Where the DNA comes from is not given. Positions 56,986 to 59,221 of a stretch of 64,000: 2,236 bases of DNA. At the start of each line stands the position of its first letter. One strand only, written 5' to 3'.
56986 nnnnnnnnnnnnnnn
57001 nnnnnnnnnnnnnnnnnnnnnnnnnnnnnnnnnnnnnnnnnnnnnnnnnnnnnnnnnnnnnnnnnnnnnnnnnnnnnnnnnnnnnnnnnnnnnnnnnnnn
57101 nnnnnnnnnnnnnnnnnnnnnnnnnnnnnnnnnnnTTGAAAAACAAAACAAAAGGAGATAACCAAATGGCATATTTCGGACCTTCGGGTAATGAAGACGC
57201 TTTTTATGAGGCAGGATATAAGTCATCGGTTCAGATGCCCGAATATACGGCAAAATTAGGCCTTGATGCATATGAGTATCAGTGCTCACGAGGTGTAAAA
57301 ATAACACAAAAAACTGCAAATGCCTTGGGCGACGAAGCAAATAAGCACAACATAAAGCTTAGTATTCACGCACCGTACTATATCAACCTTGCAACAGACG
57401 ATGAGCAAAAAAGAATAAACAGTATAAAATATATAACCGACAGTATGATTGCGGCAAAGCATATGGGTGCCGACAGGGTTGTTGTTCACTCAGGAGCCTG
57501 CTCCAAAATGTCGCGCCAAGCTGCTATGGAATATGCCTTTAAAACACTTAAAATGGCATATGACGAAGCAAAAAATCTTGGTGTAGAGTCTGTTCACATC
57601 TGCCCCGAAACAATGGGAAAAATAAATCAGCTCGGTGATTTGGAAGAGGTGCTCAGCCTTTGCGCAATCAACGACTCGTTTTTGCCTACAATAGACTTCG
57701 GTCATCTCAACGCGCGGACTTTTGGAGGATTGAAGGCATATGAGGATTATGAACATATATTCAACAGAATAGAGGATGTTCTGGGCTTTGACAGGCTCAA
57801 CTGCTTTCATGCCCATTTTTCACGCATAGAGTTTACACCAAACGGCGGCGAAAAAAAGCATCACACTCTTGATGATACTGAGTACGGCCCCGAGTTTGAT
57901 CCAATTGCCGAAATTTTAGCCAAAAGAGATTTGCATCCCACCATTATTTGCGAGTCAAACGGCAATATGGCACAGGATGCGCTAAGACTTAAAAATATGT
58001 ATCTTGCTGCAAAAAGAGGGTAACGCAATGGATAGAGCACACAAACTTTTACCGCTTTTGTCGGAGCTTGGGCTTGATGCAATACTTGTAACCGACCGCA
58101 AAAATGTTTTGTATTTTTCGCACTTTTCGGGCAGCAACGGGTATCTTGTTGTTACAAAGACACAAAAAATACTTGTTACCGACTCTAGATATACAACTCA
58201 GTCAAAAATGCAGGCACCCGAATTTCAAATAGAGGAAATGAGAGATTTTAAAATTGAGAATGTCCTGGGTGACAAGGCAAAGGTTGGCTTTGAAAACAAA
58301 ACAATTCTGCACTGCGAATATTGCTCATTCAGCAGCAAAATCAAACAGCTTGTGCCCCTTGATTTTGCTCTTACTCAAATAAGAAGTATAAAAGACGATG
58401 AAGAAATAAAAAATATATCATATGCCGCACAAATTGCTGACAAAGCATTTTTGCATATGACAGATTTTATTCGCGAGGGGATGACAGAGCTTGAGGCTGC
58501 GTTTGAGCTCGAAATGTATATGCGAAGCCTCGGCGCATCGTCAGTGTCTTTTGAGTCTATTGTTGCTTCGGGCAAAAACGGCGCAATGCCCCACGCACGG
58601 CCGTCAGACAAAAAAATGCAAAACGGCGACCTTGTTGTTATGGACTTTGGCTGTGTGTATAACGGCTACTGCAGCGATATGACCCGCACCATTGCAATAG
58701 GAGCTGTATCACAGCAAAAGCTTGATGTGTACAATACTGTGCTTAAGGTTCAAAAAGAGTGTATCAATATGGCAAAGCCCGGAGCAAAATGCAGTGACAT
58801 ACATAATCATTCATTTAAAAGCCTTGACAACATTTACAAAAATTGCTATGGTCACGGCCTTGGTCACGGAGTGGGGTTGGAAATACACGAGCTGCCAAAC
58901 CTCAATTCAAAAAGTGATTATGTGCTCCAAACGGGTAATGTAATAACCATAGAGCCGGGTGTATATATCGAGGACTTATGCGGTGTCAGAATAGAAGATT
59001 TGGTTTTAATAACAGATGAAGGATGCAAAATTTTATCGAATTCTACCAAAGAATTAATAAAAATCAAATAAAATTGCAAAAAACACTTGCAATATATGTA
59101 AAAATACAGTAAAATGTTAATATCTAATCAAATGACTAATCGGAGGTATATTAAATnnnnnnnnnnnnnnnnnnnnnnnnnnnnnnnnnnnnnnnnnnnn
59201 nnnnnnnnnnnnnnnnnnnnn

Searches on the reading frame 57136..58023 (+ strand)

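Call 76: search_protein_families(library=pfam, proteins=[window:57136-58023:+], max_evalue=0.0001)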
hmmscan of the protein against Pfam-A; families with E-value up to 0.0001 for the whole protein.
window:57136-58023:+ (295 aa): 1 family
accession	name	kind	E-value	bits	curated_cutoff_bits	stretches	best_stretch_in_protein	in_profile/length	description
PF01261.30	AP_endonuc_2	-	1.6e-26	93.9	31.1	1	36-275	2-230/249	Xylose isomerase-like TIM barrel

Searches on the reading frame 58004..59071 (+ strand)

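Call 76: search_protein_families(library=pfam, proteins=[window:58004-59071:+], max_evalue=0.0001)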
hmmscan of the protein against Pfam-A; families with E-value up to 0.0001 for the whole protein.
window:58004-59071:+ (355 aa): 2 families
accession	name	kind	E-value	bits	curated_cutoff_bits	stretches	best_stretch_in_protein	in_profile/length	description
PF00557.29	Peptidase_M24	-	1.8e-69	234.2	23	1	137-338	2-208/208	Metallopeptidase family M24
PF01321.24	Creatinase_N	-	6.9e-17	62.6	22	1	11-129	1-128/128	Creatinase/Prolidase N-terminal domain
